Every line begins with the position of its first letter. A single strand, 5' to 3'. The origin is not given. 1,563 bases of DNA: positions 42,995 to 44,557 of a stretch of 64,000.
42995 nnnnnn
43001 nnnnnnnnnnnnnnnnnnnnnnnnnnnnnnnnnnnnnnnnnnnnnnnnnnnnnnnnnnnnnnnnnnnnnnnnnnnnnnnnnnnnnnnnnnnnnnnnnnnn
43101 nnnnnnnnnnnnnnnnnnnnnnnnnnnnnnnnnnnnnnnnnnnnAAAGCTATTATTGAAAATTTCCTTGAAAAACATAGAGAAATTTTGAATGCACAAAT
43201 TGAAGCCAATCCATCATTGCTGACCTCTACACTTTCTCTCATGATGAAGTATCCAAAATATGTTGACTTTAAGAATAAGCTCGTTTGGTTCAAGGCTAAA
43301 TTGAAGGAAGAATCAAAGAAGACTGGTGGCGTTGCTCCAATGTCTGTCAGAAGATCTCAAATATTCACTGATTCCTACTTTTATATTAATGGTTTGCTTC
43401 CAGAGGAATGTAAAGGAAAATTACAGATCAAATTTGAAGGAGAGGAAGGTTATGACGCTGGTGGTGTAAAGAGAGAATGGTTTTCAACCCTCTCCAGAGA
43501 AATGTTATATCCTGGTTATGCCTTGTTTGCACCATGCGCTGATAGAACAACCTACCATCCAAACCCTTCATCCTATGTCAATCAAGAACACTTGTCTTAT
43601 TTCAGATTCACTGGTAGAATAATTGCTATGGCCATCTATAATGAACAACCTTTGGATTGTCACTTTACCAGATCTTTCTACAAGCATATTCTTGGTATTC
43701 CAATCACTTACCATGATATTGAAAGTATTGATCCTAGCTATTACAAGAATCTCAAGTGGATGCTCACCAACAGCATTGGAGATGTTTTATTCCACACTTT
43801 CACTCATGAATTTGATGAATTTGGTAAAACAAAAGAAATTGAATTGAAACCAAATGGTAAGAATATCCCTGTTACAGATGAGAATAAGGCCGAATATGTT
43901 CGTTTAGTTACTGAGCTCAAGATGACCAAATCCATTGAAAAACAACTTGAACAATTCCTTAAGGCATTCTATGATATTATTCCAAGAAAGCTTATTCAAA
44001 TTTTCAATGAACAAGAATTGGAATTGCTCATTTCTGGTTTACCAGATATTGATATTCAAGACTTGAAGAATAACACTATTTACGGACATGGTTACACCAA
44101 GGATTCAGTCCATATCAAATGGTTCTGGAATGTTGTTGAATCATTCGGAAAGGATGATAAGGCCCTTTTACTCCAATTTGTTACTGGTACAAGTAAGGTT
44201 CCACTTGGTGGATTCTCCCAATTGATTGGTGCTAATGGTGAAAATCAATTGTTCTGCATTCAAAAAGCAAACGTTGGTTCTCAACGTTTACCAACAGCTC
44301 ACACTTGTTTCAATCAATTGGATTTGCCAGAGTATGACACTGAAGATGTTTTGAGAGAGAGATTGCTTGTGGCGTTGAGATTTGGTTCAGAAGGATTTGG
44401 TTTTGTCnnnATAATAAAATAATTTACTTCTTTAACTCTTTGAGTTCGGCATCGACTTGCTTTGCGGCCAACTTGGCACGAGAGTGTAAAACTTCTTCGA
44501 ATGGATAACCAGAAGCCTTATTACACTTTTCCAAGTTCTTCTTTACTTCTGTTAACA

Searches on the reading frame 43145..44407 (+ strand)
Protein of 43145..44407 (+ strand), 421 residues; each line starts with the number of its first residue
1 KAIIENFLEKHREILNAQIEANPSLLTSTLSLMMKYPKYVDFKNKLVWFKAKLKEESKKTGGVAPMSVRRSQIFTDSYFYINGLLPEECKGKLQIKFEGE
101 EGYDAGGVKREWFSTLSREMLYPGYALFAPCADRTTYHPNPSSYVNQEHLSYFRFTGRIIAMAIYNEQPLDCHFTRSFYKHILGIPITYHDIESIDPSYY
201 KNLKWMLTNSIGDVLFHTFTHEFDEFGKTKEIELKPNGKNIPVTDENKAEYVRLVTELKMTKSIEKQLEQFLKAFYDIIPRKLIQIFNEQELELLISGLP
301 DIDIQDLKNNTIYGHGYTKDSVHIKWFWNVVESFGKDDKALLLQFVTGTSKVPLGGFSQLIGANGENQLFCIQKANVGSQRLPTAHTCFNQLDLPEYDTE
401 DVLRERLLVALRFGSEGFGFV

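Call 23: find_homologous_proteins(query=window:43145-44407:+, max_evalue=1e-100)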
Query seq(421 aa) (421 aa): 659 proteins with E <= 1e-100 among 5833 candidates; the best 120 are listed.
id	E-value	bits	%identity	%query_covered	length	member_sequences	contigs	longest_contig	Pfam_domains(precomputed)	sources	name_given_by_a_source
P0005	3.3e-244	828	100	85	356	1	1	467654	PF00632.31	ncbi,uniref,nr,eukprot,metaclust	ncbi:predicted protein [Naegleria gruberi]|uniref:HECT-type E3 ubiquitin transferase n=1 Tax=Naegler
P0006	1.4e-176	606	64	100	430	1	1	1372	PF00632.31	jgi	-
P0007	1.4e-158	546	57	100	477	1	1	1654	PF00632.31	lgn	-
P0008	2.4e-148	513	66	82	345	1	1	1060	PF00632.31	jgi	jgi:E3 ubiquitin-protein ligase HUWE1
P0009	1.3e-146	507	54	99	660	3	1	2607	PF00632.31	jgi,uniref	jgi:hypothetical protein|uniref:HECT-type E3 ubiquitin transferase n=1 Tax=Eutreptiella gymnastica T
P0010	3.5e-146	505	57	99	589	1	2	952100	PF00632.31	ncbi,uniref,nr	ncbi:HECT-type E3 ubiquitin transferase [Malassezia vespertilionis]|uniref:HECT-type E3 ubiquitin tr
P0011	1.3e-145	504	57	99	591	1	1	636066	PF00632.31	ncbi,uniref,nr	ncbi:HECT-domain-containing protein [Testicularia cyperi]|uniref:HECT-type E3 ubiquitin transferase 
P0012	2.3e-145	503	56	99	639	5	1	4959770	PF00632.31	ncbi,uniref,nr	ncbi:HECT-domain-containing protein [Meira miltonrushii]|uniref:HECT-type E3 ubiquitin transferase n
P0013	1.0e-144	501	57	99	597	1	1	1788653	PF00632.31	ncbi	ncbi:E3 ubiquitin-protein ligase tom1 [Thecaphora frezii]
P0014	1.2e-144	500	56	99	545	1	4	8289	PF00632.31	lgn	-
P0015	1.3e-144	500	56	99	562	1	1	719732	PF00632.31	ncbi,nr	ncbi:hypothetical protein NDA18_005145 [Ustilago nuda]|nr:hypothetical protein NDA18_005145 [Ustilag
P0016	1.3e-144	500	56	99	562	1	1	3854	PF00632.31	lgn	-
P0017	2.5e-144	499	56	99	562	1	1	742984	PF00632.31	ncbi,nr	ncbi:hypothetical protein NDA16_003433 [Ustilago loliicola]|nr:hypothetical protein NDA16_003433 [Us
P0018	3.6e-144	499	56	99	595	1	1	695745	PF00632.31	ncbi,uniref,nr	ncbi:related to ubiquitin-protein ligase 1 [Melanopsichium pennsylvanicum]|uniref:HECT-type E3 ubiqu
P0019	4.0e-144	499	56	99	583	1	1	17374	PF00632.31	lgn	-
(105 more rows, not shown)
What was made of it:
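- The organism is N. gruberi: a HECT ORF in the window is 100% identical to an NCBI N. gruberi protein (call 23).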

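Call 64: find_encoding_contigs(protein=P0005, flank=10000, max_places=2)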
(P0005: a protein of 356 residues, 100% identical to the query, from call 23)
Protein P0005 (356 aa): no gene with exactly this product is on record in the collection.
